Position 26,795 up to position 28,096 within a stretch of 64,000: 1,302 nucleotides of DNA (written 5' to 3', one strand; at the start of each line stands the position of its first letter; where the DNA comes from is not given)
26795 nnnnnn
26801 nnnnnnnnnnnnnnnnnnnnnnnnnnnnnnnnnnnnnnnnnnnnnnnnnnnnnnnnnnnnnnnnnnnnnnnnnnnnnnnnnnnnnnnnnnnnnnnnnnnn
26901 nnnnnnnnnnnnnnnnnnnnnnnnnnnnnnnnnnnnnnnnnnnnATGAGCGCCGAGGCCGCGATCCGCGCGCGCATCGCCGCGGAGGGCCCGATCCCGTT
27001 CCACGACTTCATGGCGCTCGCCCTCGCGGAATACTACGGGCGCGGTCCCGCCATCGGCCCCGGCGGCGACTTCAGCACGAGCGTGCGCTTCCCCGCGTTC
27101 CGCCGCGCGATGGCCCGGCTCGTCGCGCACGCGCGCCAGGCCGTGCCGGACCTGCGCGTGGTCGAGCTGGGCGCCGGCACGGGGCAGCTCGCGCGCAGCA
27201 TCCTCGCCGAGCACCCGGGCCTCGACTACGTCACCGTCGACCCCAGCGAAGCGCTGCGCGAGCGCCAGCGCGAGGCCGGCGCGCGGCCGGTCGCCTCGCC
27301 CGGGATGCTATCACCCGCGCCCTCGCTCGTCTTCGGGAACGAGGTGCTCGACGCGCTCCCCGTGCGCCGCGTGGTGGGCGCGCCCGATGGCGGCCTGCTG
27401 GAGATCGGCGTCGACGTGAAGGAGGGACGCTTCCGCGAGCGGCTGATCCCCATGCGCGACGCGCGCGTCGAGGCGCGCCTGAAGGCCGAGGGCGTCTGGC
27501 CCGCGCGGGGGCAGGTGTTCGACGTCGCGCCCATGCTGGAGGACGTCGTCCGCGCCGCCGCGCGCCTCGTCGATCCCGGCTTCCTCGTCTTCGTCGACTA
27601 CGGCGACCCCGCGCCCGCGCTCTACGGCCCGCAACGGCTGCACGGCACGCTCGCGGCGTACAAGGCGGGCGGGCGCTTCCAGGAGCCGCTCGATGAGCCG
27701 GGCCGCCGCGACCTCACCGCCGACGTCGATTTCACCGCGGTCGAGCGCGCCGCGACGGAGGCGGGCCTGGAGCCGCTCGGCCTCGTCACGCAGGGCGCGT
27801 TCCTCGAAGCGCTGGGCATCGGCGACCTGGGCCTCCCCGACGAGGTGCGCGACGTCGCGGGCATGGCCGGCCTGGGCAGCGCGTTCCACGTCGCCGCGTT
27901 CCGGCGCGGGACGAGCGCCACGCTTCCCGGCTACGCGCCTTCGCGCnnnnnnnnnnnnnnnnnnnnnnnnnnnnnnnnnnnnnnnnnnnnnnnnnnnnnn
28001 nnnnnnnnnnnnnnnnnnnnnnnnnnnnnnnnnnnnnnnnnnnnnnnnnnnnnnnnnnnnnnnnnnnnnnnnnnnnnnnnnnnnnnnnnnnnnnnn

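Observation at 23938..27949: Bacterial-type speA in an archaeon, translationally coupled to two tandem NDUFAF7-like methyltransferases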

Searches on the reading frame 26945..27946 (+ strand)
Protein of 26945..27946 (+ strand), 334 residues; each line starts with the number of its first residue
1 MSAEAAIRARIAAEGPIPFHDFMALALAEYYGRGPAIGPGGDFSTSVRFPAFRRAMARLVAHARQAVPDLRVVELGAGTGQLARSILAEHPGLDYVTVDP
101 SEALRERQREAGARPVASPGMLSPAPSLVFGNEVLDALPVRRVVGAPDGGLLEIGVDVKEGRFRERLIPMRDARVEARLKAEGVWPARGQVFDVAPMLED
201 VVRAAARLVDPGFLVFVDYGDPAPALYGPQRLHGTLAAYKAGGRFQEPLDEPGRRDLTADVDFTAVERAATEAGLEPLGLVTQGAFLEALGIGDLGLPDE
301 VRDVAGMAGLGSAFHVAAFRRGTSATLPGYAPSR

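Call 5: search_protein_families(library=pfam, proteins=[window:26945-27946:+], max_evalue=0.01)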
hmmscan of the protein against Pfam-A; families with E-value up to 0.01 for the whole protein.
window:26945-27946:+ (334 aa): 5 families
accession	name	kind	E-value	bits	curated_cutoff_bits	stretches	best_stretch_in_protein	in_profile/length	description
PF02636.23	Methyltransf_28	-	9.4e-36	124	23.3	1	65-280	11-248/249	Putative S-adenosyl-L-methionine-dependent methyltransferase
PF08242.18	Methyltransf_12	-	3.2e-06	28.2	30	1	73-111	1-39/98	Methyltransferase domain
PF13489.12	Methyltransf_23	-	4.2e-05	23.8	27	1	54-108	7-60/164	Methyltransferase domain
PF08241.18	Methyltransf_11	-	0.0018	19.3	21.2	0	74-116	2-42/95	Methyltransferase domain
PF13649.12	Methyltransf_25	-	0.0026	18.8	27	1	72-112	1-41/97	Methyltransferase domain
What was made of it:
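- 26945..27949 (+): MT2: second MidA/NDUFAF7-family methyltransferase paralog, 334 aa, intact. Its start overlaps the MT1 stop (ATGA). PF02636 at 124 bits (call 5).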

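Call 6: search_protein_families(library=ncbifam, proteins=[window:26945-27946:+], max_evalue=0.01)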
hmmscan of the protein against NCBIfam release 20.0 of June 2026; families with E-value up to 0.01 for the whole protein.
window:26945-27946:+ (334 aa): 5 families
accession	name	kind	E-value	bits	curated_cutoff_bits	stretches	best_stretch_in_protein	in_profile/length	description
NF041675.1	sarc_dimgly_tmase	equivalog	0.0015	18.6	550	1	49-110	47-107/278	sarcosine/dimethylglycine N-methyltransferase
NF045667.1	MTase_DVU1556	equivalog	0.0021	17.5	155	1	58-137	13-87/213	DVU_1556 family methyltransferase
TIGR03534.1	RF_mod_PrmC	equivalog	0.0023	17.4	199.1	1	65-102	85-122/253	peptide chain release factor N(5)-glutamine methyltransferase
TIGR02072.1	BioC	equivalog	0.0066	16.3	184.95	1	55-110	19-76/244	malonyl-ACP O-methyltransferase BioC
NF043040.1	corrin_prot_MT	hypoth_equivalog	0.0067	15.9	180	0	54-104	29-75/216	corrinoid protein-associated methyltransferase CpaM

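Call 9: find_encoding_contigs(protein=window:26945-27946:+, flank=10000, max_places=6)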
Protein window:26945-27946:+ (334 aa): 2 contigs read that carry it; 2 places shown.
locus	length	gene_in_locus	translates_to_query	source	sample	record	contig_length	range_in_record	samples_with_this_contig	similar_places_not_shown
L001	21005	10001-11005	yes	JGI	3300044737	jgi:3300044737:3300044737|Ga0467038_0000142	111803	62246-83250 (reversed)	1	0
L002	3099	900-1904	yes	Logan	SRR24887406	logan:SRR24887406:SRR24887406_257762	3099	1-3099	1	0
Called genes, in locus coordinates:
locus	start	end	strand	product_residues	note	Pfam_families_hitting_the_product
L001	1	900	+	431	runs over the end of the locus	PF02653:BPD_transp_2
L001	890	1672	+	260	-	PF00005:ABC_tran, PF13304:AAA_21 (weak), PF12399:BCA_ABC_TP_C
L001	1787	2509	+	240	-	PF00005:ABC_tran, PF13555:AAA_29 (faint), PF13304:AAA_21 (faint)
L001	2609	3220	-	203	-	-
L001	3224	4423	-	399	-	PF05138:PaaA_PaaC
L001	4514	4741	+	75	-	PF02697:VAPB_antitox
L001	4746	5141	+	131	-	PF01850:PIN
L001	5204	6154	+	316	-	PF03631:Virul_fac_BrkB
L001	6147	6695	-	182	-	PF00857:Isochorismatase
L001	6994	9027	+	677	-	PF02784:Orn_Arg_deC_N, PF17810:Arg_decarb_HB, PF17944:Arg_decarbox_C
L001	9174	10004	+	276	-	PF02636:Methyltransf_28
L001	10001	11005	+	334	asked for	PF02636:Methyltransf_28, PF08242:Methyltransf_12 (weak)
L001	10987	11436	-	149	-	-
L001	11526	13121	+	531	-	PF00221:Lyase_aromatic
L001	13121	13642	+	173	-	PF13302:Acetyltransf_3, PF13420:Acetyltransf_4, PF00583:Acetyltransf_1, PF13508:Acetyltransf_7, PF08445:FR47 (weak)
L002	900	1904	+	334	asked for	PF02636:Methyltransf_28, PF08242:Methyltransf_12 (weak)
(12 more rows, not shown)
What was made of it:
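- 27931..28380 (-): Convergent 149-aa ORF of unknown function that overlaps the 3' end of MT2 by 19 nt and closes the co-directional gene run. Called by JGI (call 9).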

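Call 24: find_homologous_proteins(query=window:26945-27946:+, max_evalue=0.00001)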
Query window:26945-27946:+ (334 aa): 2547 proteins with E <= 0.00001 among 8000 candidates; the best 120 are listed.
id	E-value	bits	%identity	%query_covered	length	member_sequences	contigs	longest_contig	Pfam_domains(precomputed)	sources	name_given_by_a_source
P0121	1.9e-210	716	100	100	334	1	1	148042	PF02636.24,PF08242.19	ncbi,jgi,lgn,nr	ncbi:MAG: hypothetical protein QOE90_3147 [Thermoplasmata archaeon]|jgi:SAM-dependent MidA family me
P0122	6.7e-158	544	80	99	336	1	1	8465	PF02636.24,PF08242.19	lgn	-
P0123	6.4e-152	524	77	99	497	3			PF02636.24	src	-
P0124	1.0e-149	517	76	99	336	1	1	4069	PF02636.24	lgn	-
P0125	1.1e-123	431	65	99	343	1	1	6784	PF02636.24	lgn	-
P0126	1.1e-123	431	66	99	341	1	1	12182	PF13489.13,PF02636.24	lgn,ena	-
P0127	7.7e-122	425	65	98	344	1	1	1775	PF02636.24,PF08242.19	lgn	-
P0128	1.3e-120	421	68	99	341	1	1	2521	PF13489.13,PF02636.24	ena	-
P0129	6.8e-118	412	65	97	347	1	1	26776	PF13489.13,PF02636.24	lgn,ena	-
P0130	7.2e-118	412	66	97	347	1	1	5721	PF02636.24,PF08242.19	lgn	-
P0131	1.8e-117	411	66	98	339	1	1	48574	PF02636.24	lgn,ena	-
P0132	4.2e-117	409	66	97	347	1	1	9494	PF13489.13,PF02636.24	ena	-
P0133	1.6e-116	407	65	96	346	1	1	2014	PF13489.13,PF02636.24,PF08242.19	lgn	-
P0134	4.9e-116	406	63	98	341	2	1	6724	PF02636.24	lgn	-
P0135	1.0e-115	405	65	96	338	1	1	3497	PF13489.13,PF02636.24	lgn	-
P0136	1.2e-111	391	62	98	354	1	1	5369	PF02636.24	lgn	-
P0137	1.9e-111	391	61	97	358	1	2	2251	PF02636.24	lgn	-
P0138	2.1e-110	387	61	97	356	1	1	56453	PF02636.24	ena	-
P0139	4.8e-110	386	63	97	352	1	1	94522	PF02636.24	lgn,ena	-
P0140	5.8e-110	386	60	97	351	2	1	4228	PF02636.24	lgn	-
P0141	1.9e-109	384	61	97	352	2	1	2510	PF02636.24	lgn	-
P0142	1.0e-108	382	61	99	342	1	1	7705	PF02636.24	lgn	-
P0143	1.6e-108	381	62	97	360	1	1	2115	PF02636.24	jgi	jgi:SAM-dependent MidA family methyltransferase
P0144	2.2e-106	374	61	97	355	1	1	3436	PF02636.24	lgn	-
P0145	5.3e-106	373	61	95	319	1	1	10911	PF02636.24,PF08242.19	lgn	-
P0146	2.2e-105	371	63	97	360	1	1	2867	PF02636.24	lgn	-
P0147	2.4e-105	371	59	98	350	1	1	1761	PF02636.24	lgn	-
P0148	2.2e-103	364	61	97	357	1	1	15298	PF02636.24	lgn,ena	-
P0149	2.3e-103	364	64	93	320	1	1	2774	PF02636.24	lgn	-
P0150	5.1e-103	363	60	98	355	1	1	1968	PF02636.24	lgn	-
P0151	3.0e-101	357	61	97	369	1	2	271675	PF02636.24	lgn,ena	-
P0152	3.1e-100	354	59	97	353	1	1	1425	PF02636.24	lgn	-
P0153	1.0e-99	352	58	99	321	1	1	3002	PF02636.24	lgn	-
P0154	1.6e-97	345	60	97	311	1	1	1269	PF13489.13,PF02636.24,PF08242.19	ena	-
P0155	3.4e-97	344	55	97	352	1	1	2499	PF02636.24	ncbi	-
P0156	4.1e-97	344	59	99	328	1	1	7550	PF02636.24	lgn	-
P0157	5.3e-97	343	57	97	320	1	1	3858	PF02636.24,PF13649.13,PF08242.19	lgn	-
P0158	7.4e-97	343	58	100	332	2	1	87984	PF02636.24,PF08242.19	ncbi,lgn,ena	ncbi:MAG: SAM-dependent methyltransferase [Candidatus Thermoplasmatota archaeon]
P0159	8.7e-97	343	59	94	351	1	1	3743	PF02636.24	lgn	-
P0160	1.1e-94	336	58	97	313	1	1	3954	PF13489.13,PF02636.24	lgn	-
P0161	4.0e-94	334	58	98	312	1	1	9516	PF02636.24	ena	-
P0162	4.4e-93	330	54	97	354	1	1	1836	PF02636.24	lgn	-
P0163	8.2e-93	330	58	99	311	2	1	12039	PF02636.24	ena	-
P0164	1.0e-92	329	56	97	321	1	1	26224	PF13489.13,PF02636.24,PF08242.19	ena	-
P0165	1.7e-92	329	57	92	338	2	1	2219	PF13489.13,PF02636.24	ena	-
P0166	2.8e-92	328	58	99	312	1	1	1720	PF13489.13,PF02636.24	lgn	-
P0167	3.3e-92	328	55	99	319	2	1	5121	PF02636.24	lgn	-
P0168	4.5e-92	327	57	99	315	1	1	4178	PF13489.13,PF02636.24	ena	-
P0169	6.1e-92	327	56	99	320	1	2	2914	PF02636.24,PF08242.19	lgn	-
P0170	1.5e-91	325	57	97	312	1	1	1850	PF02636.24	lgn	-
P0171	1.8e-91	325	54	97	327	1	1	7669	PF02636.24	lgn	-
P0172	2.1e-91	325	56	99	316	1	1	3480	PF02636.24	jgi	jgi:SAM-dependent MidA family methyltransferase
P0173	5.0e-91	324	55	99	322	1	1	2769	PF02636.24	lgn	-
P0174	1.9e-90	322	58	98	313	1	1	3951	PF02636.24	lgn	-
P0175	1.0e-89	319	55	97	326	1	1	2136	PF02636.24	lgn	-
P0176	2.1e-89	318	54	99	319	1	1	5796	PF02636.24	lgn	-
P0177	2.3e-89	318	56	99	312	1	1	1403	PF02636.24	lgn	-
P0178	3.1e-89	318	57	97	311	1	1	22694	PF13489.13,PF02636.24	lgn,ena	-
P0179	1.2e-88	316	56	99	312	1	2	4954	PF02636.24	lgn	-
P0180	1.2e-87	313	57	97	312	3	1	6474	PF02636.24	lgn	-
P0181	2.0e-87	312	54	97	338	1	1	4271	PF02636.24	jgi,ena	-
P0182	2.3e-87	312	56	97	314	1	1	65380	PF02636.24,PF08242.19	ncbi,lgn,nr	ncbi:MAG TPA: SAM-dependent methyltransferase [Candidatus Thermoplasmatota archaeon]|nr:SAM-dependen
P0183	7.1e-83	297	53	99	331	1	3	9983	PF02636.24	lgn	-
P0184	3.1e-82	295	53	100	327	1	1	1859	PF13489.13,PF02636.24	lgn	-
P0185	5.5e-81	291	61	73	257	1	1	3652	PF02636.24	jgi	jgi:SAM-dependent MidA family methyltransferase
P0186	2.5e-75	272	51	97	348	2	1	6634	PF02636.24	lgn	-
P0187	3.7e-72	262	49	97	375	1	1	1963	PF02636.24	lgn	-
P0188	4.4e-72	261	57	78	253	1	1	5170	PF02636.24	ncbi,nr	ncbi:MAG TPA: SAM-dependent methyltransferase, partial [Candidatus Thermoplasmatota archaeon]|nr:SAM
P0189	8.1e-67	244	60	63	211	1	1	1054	PF02636.24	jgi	jgi:SAM-dependent MidA family methyltransferase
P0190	1.0e-63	234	42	97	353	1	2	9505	PF02636.24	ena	-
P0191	3.6e-63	232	45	97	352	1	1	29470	PF02636.24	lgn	-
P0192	2.6e-62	229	41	98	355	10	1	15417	PF02636.24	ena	-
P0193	1.1e-61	227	48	95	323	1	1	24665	PF02636.24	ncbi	ncbi:MAG: SAM-dependent methyltransferase, partial [Thermoplasmatota archaeon]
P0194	1.7e-61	227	42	94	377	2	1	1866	PF02636.24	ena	-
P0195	4.0e-61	225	41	98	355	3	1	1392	PF02636.24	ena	-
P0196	2.0e-60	223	40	97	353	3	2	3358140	PF02636.24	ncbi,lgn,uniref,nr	ncbi:class I SAM-dependent methyltransferase [Candidatus Nitronereus thalassa]|uniref:SAM-dependent 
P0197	1.8e-59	220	40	97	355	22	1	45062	PF02636.24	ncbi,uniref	ncbi:SAM-dependent methyltransferase [uncultured Nitrospira sp.]|uniref:SAM-dependent methyltransfer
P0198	5.2e-59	218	39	98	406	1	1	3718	PF02636.24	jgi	jgi:SAM-dependent MidA family methyltransferase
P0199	8.3e-59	218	40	98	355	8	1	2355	PF02636.24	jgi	-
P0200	9.1e-59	218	40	98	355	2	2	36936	PF02636.24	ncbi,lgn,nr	ncbi:MAG TPA: SAM-dependent methyltransferase [Nitrospirales bacterium]|nr:hypothetical protein [Nit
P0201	3.8e-58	216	41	97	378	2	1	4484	PF02636.24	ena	-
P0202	4.3e-58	215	42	94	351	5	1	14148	PF02636.24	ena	-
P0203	5.0e-58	215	39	98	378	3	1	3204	PF02636.24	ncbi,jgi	-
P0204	8.7e-58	214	40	97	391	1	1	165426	PF02636.24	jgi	jgi:SAM-dependent MidA family methyltransferase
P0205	1.8e-57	213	38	98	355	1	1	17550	PF02636.24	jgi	jgi:SAM-dependent MidA family methyltransferase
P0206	1.9e-57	213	41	97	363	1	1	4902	PF02636.24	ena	-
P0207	1.0e-56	211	39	94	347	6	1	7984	PF02636.24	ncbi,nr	ncbi:MAG: SAM methyltransferase [Nitrospirales bacterium]|nr:MAG: SAM methyltransferase [Nitrospiral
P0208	1.7e-56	210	39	94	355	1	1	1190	PF02636.24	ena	-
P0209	6.3e-56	208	42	94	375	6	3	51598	PF02636.24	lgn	-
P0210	6.6e-56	208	40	97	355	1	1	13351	PF02636.24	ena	-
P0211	7.6e-56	208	40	94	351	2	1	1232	PF13489.13,PF02636.24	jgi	-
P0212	1.3e-55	207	40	94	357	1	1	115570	PF02636.24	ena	-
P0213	1.6e-55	207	39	94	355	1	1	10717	PF02636.24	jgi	jgi:SAM-dependent MidA family methyltransferase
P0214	1.7e-55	207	39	98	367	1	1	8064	PF02636.24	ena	-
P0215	2.6e-55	206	39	98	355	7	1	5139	PF02636.24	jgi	jgi:SAM-dependent MidA family methyltransferase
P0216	2.7e-55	206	40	97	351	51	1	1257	PF02636.24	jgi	-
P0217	6.1e-55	205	38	98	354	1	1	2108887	PF02636.24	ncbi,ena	-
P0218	6.1e-55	205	39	94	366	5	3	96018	PF02636.24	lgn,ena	-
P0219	1.7e-54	204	38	94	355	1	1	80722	PF02636.24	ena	-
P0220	1.8e-54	204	38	98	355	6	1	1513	PF02636.24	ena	-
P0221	2.1e-54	203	40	98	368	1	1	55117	PF02636.24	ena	-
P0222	2.6e-54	203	40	93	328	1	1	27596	PF02636.24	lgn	-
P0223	2.8e-54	203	40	94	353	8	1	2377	PF02636.24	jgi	-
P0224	4.1e-54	202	37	97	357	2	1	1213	PF02636.24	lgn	-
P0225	6.0e-54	202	40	91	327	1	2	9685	PF02636.24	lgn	-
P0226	8.2e-54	201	39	98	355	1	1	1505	PF02636.24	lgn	-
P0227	1.3e-53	201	40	94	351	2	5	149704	PF02636.24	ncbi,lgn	-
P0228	1.4e-53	201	41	94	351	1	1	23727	PF02636.24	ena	-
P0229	1.5e-53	201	42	89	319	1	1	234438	PF02636.24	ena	-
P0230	1.6e-53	200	38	98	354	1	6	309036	PF02636.24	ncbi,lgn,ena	-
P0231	1.7e-53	200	39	94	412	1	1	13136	PF02636.24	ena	-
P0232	1.8e-53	200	38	99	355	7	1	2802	PF02636.24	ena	-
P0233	1.8e-53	200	41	89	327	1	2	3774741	PF02636.24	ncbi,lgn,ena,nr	ncbi:MAG: SAM-dependent methyltransferase [Nitrospirales bacterium]|nr:SAM-dependent methyltransfera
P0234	2.3e-53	200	39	94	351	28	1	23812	PF02636.24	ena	-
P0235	2.4e-53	200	40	92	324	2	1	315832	PF02636.24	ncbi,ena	-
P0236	2.6e-53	200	39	91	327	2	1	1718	PF02636.24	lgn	-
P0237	2.8e-53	200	38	94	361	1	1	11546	PF02636.24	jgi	-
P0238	3.1e-53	200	42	91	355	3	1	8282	PF02636.24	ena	-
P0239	3.2e-53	199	37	97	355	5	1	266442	PF02636.24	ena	-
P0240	4.7e-53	199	38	95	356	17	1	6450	PF02636.24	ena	-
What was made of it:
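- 26945..27949 (+): Orthologs are 49-80% identical, and those that carry a name are labelled Thermoplasmatota (call 24).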

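Call 25: find_encoding_contigs(protein=P0122, flank=6000, max_places=2)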
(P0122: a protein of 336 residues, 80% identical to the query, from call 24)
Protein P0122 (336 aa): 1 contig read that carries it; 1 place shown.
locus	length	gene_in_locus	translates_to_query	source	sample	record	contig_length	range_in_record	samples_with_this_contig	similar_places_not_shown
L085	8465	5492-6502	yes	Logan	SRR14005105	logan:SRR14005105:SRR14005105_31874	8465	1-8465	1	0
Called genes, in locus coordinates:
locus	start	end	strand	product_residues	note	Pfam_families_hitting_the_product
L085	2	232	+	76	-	?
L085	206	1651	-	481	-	PF00501:AMP-binding, PF13193:AMP-binding_C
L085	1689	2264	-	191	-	-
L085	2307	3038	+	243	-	PF03167:UDG (weak)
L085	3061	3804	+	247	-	PF03167:UDG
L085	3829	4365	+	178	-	-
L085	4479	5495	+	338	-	PF02636:Methyltransf_28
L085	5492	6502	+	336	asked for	PF02636:Methyltransf_28, PF08242:Methyltransf_12 (faint)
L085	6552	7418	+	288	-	PF00072:Response_reg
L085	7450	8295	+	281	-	PF00072:Response_reg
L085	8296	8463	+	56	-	?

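Call 26: find_encoding_contigs(protein=P0131, flank=6000, max_places=2)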
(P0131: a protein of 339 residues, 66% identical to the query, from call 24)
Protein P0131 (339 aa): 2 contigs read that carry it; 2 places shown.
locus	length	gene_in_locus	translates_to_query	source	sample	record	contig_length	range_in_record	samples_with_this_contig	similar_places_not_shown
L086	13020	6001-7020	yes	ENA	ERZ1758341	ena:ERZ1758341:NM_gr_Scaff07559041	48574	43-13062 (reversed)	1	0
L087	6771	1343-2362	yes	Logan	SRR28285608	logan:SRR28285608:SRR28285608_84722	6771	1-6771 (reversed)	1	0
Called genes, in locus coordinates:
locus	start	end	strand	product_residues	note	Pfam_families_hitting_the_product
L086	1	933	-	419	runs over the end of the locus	-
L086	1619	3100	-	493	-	PF00324:AA_permease, PF13520:AA_permease_2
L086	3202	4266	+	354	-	PF06849:DUF1246, PF06973:DUF1297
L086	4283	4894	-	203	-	-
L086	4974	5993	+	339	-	PF02636:Methyltransf_28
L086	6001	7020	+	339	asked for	PF02636:Methyltransf_28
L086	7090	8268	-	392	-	PF24817:WD40_WDHD1_1st (faint)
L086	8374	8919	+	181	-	-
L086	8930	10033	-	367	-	-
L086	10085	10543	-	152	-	-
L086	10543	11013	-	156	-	-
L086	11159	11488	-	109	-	PF18899:DUF5655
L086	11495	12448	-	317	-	PF02779:Transket_pyr, PF02780:Transketolase_C, PF22613:Transketolase_C_1 (weak)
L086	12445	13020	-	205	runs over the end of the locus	?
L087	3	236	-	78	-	?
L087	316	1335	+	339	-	PF02636:Methyltransf_28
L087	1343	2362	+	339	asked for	PF02636:Methyltransf_28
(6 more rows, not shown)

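Call 27: find_encoding_contigs(protein=P0139, flank=6000, max_places=2)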
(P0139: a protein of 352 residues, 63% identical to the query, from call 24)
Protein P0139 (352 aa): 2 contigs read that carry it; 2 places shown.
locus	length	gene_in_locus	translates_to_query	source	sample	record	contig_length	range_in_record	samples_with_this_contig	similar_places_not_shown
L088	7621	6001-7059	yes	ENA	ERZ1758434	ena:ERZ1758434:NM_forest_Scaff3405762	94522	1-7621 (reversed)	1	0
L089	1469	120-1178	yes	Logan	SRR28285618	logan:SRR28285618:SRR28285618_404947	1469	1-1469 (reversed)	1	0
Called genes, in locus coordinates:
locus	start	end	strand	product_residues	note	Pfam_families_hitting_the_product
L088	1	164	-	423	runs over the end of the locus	PF13458:Peripla_BP_6, PF01094:ANF_receptor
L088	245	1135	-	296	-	PF00753:Lactamase_B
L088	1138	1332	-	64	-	-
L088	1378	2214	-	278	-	-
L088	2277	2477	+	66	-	-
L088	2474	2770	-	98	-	-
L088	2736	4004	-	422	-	PF00180:Iso_dh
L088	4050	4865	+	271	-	PF00378:ECH_1, PF16113:ECH_2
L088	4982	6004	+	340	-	PF02636:Methyltransf_28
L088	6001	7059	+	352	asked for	PF02636:Methyltransf_28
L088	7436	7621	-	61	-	?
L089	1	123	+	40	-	?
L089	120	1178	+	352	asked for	PF02636:Methyltransf_28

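Call 29: find_related_loci(query=A2, collection=metagenome_contigs, flank=10000)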
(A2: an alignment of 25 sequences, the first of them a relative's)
Query A2 (334 aa) in metagenome_contigs; peptide patterns used: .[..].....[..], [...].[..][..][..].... (x = any residue, [..] = any of these).
600 stretches matched a pattern (row limit reached: there are more); 354 encode a relative of the query (tblastn E <= 1e-3); the best 80 are kept; 80 distinct loci.
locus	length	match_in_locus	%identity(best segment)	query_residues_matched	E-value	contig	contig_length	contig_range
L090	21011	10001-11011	77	1-330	6e-157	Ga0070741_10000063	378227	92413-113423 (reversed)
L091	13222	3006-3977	59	7-333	2e-102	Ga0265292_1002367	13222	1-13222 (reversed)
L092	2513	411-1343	58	1-330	2e-103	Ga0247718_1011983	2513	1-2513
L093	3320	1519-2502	54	7-330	9e-96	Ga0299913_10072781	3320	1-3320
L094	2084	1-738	57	71-332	2e-77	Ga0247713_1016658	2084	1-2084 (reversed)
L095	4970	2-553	67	150-331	3e-72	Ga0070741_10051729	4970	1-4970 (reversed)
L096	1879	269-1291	43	7-331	7e-72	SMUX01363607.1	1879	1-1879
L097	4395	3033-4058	41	7-331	5e-68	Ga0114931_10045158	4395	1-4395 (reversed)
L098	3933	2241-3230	38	7-320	2e-61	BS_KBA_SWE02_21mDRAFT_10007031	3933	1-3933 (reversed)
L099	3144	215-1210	38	5-320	9e-61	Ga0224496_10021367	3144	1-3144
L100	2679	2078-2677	58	1-212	2e-60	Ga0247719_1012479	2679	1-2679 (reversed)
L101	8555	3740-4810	39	4-322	1e-45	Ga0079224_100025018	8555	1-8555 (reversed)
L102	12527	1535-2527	39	12-318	6e-43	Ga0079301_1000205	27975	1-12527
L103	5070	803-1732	42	7-295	2e-38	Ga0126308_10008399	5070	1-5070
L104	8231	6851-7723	39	10-292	5e-38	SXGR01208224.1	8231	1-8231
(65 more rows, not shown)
